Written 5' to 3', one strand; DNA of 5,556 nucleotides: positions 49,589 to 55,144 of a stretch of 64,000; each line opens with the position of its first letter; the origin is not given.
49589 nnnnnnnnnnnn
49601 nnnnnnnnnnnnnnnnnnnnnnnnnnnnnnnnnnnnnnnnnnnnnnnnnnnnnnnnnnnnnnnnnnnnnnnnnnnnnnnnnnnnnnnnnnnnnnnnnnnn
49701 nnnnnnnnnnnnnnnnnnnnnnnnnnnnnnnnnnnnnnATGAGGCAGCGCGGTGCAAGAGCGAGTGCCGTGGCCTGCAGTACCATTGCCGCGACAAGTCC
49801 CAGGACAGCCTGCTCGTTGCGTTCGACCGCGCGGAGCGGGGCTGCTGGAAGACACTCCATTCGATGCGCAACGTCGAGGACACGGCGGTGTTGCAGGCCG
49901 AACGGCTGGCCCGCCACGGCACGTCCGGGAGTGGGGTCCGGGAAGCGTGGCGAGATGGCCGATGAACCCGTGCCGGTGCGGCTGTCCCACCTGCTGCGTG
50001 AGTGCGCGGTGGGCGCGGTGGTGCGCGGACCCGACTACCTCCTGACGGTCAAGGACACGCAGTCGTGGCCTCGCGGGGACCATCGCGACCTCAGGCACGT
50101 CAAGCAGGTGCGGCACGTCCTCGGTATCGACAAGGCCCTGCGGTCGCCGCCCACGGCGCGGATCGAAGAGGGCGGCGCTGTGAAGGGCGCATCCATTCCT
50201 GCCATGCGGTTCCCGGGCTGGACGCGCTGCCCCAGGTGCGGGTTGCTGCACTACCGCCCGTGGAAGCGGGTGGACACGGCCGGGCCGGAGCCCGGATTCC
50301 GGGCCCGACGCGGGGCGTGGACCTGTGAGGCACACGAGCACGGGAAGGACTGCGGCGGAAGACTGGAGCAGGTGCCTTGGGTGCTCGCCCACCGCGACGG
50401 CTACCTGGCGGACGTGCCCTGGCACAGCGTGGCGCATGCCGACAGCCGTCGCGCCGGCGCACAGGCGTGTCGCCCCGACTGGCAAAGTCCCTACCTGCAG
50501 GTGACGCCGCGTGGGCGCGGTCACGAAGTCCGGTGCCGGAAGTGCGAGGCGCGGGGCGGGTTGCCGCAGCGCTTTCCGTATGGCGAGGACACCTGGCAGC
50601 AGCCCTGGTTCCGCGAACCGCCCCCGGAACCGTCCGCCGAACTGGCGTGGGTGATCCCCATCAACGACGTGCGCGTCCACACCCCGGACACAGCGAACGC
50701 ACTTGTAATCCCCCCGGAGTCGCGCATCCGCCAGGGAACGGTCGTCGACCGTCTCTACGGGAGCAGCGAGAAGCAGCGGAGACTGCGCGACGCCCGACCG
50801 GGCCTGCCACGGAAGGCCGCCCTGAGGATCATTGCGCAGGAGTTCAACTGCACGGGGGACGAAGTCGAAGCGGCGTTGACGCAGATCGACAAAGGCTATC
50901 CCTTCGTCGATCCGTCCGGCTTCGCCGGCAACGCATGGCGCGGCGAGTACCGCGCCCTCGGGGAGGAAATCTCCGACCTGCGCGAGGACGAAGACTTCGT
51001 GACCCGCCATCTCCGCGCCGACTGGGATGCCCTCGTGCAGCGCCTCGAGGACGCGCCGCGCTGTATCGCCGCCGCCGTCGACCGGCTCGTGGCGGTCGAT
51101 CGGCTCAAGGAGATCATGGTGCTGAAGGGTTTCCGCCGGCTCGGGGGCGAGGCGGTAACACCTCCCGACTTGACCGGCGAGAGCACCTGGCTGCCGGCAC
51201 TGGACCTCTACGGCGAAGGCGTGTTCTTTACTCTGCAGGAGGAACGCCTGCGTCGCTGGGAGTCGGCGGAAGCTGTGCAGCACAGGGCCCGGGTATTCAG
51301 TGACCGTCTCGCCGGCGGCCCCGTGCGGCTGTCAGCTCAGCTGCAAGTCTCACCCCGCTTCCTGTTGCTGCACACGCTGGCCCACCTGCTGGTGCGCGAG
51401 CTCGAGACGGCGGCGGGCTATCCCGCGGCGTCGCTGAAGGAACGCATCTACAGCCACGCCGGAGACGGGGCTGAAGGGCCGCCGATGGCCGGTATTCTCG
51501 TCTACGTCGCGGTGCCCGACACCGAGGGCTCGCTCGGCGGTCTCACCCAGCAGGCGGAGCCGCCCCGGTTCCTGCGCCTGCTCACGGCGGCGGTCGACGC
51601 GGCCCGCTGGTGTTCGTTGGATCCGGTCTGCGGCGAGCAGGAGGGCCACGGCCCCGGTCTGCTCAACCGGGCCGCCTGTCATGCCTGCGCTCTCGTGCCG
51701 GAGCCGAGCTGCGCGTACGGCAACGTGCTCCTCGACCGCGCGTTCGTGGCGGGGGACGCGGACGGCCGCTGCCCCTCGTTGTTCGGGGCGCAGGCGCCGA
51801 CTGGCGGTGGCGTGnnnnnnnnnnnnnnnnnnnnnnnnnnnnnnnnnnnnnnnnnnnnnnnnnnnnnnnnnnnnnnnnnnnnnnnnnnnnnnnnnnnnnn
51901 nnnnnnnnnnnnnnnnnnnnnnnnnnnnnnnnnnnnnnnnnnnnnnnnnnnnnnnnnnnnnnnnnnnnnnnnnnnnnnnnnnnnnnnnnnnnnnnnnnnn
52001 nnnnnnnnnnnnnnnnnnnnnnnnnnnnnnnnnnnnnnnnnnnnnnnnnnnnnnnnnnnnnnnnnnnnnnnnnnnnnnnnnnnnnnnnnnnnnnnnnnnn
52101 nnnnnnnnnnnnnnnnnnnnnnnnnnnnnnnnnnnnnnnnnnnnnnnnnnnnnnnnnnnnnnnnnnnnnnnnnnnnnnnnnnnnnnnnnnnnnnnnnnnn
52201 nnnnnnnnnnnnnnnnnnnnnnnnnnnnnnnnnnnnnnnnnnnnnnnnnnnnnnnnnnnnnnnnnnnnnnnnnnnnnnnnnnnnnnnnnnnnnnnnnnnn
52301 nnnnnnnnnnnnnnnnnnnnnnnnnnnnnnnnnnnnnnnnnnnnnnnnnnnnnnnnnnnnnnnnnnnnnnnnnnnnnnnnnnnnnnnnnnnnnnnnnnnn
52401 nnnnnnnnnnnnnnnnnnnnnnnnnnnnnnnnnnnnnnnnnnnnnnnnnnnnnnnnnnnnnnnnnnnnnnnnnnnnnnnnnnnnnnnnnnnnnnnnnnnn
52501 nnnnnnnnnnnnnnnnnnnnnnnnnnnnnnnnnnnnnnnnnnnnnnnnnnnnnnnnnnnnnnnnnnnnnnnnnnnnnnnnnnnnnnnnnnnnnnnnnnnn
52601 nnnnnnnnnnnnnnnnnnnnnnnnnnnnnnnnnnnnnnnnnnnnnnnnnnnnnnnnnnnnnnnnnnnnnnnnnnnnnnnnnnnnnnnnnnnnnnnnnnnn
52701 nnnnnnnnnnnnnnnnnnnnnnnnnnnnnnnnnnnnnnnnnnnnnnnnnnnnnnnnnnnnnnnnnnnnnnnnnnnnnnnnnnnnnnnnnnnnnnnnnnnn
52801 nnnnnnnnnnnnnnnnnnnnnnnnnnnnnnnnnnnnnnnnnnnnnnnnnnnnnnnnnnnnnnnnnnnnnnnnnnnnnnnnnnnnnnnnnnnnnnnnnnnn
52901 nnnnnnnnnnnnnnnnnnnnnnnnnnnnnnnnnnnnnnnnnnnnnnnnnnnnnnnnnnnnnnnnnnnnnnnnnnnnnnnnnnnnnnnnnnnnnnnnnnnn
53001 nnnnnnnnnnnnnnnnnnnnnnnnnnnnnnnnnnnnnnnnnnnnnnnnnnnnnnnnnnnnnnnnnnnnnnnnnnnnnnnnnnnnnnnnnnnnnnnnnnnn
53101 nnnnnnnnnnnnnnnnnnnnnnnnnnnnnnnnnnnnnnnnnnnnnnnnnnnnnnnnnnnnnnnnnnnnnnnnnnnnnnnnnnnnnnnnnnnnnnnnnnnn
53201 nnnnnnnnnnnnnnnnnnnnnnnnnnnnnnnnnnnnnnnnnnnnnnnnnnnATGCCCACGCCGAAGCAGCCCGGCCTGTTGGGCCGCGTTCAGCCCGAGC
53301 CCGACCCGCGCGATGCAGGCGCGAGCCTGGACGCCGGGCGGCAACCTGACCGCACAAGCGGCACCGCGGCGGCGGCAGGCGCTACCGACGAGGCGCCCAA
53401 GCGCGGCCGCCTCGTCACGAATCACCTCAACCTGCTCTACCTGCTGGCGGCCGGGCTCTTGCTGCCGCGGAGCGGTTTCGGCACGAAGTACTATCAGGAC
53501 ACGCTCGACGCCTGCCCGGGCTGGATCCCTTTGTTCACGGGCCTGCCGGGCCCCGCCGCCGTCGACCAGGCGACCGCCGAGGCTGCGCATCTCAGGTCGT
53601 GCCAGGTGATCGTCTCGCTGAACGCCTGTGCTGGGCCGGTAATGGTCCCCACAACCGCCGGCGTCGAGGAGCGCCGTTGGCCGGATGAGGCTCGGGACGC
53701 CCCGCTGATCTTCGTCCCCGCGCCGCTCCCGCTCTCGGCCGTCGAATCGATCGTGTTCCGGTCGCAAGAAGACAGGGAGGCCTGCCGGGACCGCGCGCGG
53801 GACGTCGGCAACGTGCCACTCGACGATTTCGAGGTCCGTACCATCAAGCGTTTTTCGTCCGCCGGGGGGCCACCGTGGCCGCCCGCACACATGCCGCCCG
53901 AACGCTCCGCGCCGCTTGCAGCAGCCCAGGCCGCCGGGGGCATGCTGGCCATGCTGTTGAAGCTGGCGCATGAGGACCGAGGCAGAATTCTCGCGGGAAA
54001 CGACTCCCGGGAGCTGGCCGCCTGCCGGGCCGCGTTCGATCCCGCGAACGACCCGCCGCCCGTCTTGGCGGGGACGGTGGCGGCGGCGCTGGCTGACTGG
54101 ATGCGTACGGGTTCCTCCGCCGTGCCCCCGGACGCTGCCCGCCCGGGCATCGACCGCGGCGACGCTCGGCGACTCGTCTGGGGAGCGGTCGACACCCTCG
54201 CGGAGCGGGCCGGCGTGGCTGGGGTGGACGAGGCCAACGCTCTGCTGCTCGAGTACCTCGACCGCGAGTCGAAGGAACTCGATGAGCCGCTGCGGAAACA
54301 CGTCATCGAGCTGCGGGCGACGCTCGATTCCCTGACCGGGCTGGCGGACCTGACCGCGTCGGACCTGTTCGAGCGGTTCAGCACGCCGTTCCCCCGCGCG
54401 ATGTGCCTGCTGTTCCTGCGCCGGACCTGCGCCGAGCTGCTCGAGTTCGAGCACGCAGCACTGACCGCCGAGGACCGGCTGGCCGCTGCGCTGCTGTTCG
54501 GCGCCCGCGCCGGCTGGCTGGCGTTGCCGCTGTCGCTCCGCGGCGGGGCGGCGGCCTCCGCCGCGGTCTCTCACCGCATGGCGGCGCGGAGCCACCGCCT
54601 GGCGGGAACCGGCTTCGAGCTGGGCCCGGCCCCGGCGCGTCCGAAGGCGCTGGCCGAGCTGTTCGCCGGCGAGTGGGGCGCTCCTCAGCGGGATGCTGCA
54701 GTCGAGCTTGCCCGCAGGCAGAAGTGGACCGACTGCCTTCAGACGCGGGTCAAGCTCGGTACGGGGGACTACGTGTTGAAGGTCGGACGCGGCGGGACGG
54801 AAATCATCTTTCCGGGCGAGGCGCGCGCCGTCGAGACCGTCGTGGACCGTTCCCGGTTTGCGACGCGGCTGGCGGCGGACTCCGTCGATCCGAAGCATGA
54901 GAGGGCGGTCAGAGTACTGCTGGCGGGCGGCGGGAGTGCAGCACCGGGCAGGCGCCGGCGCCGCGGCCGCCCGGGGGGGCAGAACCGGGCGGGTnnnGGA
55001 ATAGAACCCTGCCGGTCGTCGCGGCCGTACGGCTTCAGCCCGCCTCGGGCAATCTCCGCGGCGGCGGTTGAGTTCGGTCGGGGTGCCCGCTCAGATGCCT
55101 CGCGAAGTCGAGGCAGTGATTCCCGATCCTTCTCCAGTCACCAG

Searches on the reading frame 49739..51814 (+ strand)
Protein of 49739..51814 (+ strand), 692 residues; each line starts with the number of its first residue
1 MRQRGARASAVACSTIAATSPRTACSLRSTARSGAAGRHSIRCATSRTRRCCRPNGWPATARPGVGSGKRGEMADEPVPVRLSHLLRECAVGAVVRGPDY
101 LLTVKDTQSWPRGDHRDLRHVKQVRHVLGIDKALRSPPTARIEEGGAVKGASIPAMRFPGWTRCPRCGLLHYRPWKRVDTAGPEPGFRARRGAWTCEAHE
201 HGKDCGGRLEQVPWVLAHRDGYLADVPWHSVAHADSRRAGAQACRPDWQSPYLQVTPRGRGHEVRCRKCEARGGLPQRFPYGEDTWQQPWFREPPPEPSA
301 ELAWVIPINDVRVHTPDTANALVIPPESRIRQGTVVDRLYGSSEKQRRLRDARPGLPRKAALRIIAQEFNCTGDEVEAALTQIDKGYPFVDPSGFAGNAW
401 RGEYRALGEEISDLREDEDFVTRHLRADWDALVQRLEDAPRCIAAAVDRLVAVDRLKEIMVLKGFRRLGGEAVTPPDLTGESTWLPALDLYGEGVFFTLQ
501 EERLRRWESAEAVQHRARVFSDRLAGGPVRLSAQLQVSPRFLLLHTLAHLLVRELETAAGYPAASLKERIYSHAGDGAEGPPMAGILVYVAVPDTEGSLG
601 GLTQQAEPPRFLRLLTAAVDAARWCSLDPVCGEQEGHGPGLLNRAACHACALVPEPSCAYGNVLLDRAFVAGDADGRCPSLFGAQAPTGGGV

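Call 5: search_protein_families(library=pfam, proteins=[window:49739-51814:+], max_evalue=0.01)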
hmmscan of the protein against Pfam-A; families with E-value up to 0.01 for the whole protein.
window:49739-51814:+ (692 aa): 1 family
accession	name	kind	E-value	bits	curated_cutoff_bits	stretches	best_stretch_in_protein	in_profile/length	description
PF09369.15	MZB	-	1.2e-07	32.8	24.2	1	547-650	1-79/80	MrfA Zn-binding domain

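Call 6: search_protein_families(library=padloc, proteins=[window:49739-51814:+], max_evalue=0.01)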
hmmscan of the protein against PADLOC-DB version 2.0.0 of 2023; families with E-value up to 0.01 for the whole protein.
window:49739-51814:+ (692 aa): 4 families
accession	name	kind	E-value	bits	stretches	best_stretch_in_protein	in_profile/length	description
PDLC02583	DrmB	-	7.3e-54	181.8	2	450-673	376-604/606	DrmB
PDLC02579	DrmB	-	3.4e-41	139.2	1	443-671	66-302/314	DrmB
PDLC02584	DrmB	-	6.3e-40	135.4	1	483-670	245-430/445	DrmB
PDLC02582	DrmB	-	1.1e-06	25.5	1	541-682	523-644/649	DrmB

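Call 19: search_solved_structures(query=window:49955-51814:+, max_evalue=0.01)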
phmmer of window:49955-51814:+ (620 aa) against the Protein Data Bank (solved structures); distinct sequences matched with E-value up to 0.01: 1.
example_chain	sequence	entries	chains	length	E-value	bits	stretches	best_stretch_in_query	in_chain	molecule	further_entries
7s9v_B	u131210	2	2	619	6.9e-54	186.4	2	356-598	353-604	DrmB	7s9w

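Call 43: search_protein_families(library=ncbifam, proteins=[window:49955-51814:+], max_evalue=0.001)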
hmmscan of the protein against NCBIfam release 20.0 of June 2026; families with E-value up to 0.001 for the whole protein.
window:49955-51814:+ (620 aa): 1 family
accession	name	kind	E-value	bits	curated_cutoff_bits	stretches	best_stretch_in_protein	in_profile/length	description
NF038324.1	DrmB_fam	subfamily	1.6e-89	301.4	240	1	8-599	5-602/604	DrmB family protein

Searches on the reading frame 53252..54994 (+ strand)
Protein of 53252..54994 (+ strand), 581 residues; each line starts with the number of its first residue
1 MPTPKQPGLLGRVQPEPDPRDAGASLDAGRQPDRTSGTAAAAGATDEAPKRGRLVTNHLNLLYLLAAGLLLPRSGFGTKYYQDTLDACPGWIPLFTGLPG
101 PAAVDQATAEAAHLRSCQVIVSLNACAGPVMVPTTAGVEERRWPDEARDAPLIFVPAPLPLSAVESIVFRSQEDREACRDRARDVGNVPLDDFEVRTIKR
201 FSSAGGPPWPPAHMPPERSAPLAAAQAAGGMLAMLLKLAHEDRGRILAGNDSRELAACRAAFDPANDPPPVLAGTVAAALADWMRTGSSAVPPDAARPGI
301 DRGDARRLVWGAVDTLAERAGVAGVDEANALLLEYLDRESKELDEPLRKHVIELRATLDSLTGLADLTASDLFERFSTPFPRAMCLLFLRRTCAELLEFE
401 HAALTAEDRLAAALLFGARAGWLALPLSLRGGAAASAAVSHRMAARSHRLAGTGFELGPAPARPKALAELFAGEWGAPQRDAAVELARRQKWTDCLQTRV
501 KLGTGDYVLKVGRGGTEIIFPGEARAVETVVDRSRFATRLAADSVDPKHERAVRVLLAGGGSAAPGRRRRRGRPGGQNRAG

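Call 5: search_protein_families(library=pfam, proteins=[window:53252-54994:+], max_evalue=0.01)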
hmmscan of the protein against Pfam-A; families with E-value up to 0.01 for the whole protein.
window:53252-54994:+ (581 aa): 0 families

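Call 6: search_protein_families(library=padloc, proteins=[window:53252-54994:+], max_evalue=0.01)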
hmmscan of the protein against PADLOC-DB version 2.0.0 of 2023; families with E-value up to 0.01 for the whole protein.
window:53252-54994:+ (581 aa): 0 families

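Call 15: search_protein_families(library=pfam, proteins=[window:53252-54994:+], max_evalue=1)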
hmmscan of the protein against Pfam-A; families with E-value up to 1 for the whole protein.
window:53252-54994:+ (581 aa): 0 families

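Call 20: search_solved_structures(query=window:53252-54994:+, max_evalue=1)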
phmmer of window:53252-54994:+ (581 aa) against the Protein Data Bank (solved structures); distinct sequences matched with E-value up to 1: 0.

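Call 36: find_homologous_proteins(query=window:53252-54994:+, max_evalue=0.00001)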
Query window:53252-54994:+ (581 aa): 431 proteins with E <= 0.00001 among 8000 candidates; the best 120 are listed.
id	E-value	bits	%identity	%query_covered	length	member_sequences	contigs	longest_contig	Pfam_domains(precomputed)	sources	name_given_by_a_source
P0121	0.0e+0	1281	100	100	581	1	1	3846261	-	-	-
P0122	7.1e-275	931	79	92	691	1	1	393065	-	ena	-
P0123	1.6e-269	913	77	94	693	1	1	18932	-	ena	-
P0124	2.3e-269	913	80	89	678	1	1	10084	-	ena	-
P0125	5.7e-259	879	74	97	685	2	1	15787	-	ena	-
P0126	8.4e-256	868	72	97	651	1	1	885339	-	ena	-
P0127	2.0e-254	864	71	97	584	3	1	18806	-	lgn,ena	-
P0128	1.0e-253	861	71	97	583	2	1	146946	-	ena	-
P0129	1.5e-253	861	71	97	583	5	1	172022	-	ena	-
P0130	9.6e-252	855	71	97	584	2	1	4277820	-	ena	-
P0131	1.5e-249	847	70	95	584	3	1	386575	-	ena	-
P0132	3.9e-249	846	71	97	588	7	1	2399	-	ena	-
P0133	3.7e-248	843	70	97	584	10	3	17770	-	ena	-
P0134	4.5e-248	843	70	96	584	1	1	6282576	-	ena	-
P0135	1.2e-247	841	69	100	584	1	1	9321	-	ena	-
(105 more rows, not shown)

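Call 43: search_protein_families(library=ncbifam, proteins=[window:53252-54994:+], max_evalue=0.001)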
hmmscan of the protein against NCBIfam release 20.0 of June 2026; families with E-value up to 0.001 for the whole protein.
window:53252-54994:+ (581 aa): 0 families

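Call 51: predict_structure(alignment_id=A2)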
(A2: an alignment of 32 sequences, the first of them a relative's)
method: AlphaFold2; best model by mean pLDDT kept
length: 581 residues; sequences in the alignment: 32
mean_pLDDT: 78.5   pTM: 0.79
mean pLDDT of the five models: 78.5, 77.5, 77.1, 61.2, 60.2
residues with pLDDT >= 90: 237; 70-90: 210; 50-70: 51; < 50: 83
segments of 3 or more residues with pLDDT < 50: 1-45, 74-78, 292-301, 560-581
pLDDT, mean of each block of 10 residues (from residue 1): 32 30 28 29 61 91 78 47 70 91 87 90 92 93 94 92 93 90 78 88 80 87 90 93 81 89 83 88 86 42 76 90 81 93 86 92 74 91 93 91 92 95 86 88 92 91 89 89 95 88 66 59 70 92 89 79 30 32 39
secondary structure, 60 per line:
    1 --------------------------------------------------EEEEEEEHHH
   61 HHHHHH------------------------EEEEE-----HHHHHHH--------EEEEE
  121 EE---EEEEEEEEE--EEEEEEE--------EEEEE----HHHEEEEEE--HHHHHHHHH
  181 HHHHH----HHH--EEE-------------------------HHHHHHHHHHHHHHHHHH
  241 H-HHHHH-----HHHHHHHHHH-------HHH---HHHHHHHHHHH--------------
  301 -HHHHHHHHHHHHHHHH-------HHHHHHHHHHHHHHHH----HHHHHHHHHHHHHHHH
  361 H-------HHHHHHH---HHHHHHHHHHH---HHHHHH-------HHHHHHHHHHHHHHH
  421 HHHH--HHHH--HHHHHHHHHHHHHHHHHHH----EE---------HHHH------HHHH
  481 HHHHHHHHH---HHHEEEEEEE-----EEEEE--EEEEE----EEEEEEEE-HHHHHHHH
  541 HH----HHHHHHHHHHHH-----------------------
elements in order: E51-57 H58-66 E91-95 H101-107 E116-122 E126-134 E137-143 E152-156 E164-169 H172-185 E195-197 H223-241 H243-247 H253-262 H276-286 H302-317 H325-340 H345-361 H369-375 H379-389 H393-398 H406-424 H427-430 H433-451 H467-470 H477-489 E496-502 E508-512 E515-519 E524-531 H533-542 H547-558

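Call 55: fold_search(model_id=the predicted structure, library=pdb)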
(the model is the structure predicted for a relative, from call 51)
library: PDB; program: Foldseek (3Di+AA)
matches with E <= 10: 263; with E <= 0.001: 4
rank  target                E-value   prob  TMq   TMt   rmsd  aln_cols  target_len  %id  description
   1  7omx                  7.1e-05  1.00  0.19  0.50   7.8       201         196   13  Thermus sp. 2.9 DarT in complex with carba-NAD+ (released 2021-06-23)
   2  7omy_AAA              1.2e-04  1.00  0.21  0.50   6.0       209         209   11  Thermus sp. 2.9 DarT in complex with carba-NAD+ and ssDNA (released 2021-06-23)
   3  7omv                  1.8e-04  1.00  0.20  0.50   6.2       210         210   14  Thermus sp. 2.9 DarT (released 2021-06-23)
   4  7omw                  2.9e-04  1.00  0.20  0.52   6.2       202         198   12  Thermus sp. 2.9 DarT in complex with NAD+ (released 2021-06-23)
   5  7yk3_A                3.1e-03  1.00  0.18  0.42   8.5       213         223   13  Crystal structure of DarTG toxin-antitoxin complex from Mycobacterium tuberculosis (released 2023-05-31)
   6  7yk3_C                3.6e-03  1.00  0.19  0.44   6.7       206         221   13  Crystal structure of DarTG toxin-antitoxin complex from Mycobacterium tuberculosis (released 2023-05-31)
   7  7l9h_A                7.2e-03  1.00  0.22  0.36  10.5       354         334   12  Crystal structure of human ARH3-D77A bound to magnesium and ADP-ribose (released 2021-04-28)
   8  7l9i_A                1.1e-02  1.00  0.24  0.37  10.3       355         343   10  Crystal structure of human ARH3-D314A bound to magnesium and ADP-ribose (released 2021-04-28)
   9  7l9i_B                1.2e-02  1.00  0.24  0.38   9.8       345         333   13  Crystal structure of human ARH3-D314A bound to magnesium and ADP-ribose (released 2021-04-28)
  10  7omu_AAA              1.4e-02  1.00  0.20  0.29   5.8       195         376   10  Thermosipho africanus DarTG in complex with ADP-ribose (released 2021-06-23)
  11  7l9h_B                1.6e-02  0.99  0.22  0.36  10.5       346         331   12  Crystal structure of human ARH3-D77A bound to magnesium and ADP-ribose (released 2021-04-28)
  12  7akr_DDD              1.7e-02  0.98  0.22  0.34  10.3       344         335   11  Human ADP-ribosylserine hydrolase ARH3 mutant E41A in complex with ADP-ribose dimer (released 2021-06-16)
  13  7akr_BBB              1.8e-02  0.98  0.22  0.35  10.2       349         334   11  Human ADP-ribosylserine hydrolase ARH3 mutant E41A in complex with ADP-ribose dimer (released 2021-06-16)
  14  7l9i_C                1.9e-02  0.99  0.23  0.36  11.5       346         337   11  Crystal structure of human ARH3-D314A bound to magnesium and ADP-ribose (released 2021-04-28)
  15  7l9f_B                2.3e-02  0.97  0.21  0.33  12.3       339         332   12  Crystal structure of human ARH3 bound to calcium and ADP-ribose (released 2021-04-28)
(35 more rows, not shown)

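Call 66: search_solved_structures(query=A2, max_evalue=10, show_alignments=3)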
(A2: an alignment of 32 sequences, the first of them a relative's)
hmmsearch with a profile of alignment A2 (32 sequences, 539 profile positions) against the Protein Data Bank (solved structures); distinct sequences matched with E-value up to 10: 1.
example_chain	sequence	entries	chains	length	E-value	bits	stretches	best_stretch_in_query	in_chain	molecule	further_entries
2gag_A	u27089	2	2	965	0.17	13.4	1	201-270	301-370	heterotetrameric sarcosine oxidase alpha-subunit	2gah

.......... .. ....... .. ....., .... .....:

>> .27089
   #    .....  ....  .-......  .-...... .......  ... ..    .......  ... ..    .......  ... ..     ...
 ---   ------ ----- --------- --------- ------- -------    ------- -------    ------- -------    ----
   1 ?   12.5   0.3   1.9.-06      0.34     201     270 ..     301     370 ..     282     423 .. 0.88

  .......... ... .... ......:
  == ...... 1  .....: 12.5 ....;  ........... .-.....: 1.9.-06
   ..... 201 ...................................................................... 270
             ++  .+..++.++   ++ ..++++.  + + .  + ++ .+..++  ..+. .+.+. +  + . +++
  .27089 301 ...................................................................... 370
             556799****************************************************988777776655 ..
